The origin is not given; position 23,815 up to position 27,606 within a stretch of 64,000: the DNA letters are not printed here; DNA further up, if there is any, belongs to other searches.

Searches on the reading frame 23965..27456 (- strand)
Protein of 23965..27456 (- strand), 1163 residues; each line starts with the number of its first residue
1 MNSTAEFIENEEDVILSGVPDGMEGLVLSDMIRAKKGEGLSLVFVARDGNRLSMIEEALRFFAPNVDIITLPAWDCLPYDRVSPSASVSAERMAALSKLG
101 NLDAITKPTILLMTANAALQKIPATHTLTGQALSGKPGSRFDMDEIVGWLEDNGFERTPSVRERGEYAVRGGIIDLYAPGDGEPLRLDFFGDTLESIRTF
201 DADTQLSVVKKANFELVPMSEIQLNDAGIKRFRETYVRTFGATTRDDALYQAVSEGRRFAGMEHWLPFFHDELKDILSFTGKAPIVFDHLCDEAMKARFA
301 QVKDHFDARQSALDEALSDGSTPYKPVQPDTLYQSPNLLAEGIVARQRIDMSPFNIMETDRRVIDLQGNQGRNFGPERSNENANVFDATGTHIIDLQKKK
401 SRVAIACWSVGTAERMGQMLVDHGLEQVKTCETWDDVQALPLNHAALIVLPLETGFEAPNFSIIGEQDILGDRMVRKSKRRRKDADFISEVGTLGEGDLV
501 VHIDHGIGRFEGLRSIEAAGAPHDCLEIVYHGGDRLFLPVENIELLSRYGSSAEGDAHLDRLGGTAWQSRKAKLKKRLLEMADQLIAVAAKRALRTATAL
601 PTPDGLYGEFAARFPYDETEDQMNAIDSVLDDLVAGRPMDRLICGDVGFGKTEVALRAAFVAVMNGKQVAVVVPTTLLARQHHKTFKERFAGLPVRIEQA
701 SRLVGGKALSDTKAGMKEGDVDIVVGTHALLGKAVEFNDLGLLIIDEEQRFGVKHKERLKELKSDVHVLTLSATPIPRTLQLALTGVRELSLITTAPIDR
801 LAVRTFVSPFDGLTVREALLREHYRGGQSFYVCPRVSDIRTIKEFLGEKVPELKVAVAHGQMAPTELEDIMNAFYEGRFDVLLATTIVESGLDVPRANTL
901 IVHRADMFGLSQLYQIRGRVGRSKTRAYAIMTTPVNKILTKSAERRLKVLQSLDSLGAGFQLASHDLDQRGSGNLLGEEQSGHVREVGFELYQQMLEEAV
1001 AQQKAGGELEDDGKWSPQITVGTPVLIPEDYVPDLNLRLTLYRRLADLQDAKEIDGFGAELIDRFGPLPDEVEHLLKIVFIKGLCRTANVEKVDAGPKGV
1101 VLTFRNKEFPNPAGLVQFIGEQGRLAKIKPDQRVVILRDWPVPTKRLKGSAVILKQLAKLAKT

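Call 58: search_protein_families(library=pfam, proteins=[window:23965-27456:-], max_evalue=0.00001)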
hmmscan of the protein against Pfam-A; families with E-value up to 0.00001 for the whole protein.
window:23965-27456:- (1163 aa): 6 families
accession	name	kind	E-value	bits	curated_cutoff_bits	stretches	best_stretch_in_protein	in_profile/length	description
PF03461.20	TRCF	-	7.4e-27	94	25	1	1023-1113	3-93/95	TRCF domain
PF00270.35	DEAD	-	4.7e-26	91.9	26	1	619-781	1-165/167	DEAD/DEAH box helicase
PF00271.37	Helicase_C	-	8.4e-20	71.5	23.5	1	819-923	10-109/110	Helicase conserved C-terminal domain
PF02559.22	CarD_TRCF_RID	-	2.5e-18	66.3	23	1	496-549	3-56/57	CarD-like/TRCF RID domain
PF17757.6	UvrB_inter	-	5.4e-18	65.3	22.9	1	136-221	4-90/91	UvrB interaction domain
PF04851.21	ResIII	-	1.1e-09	38.8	22.5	1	620-775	6-162/164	Type III restriction enzyme, res subunit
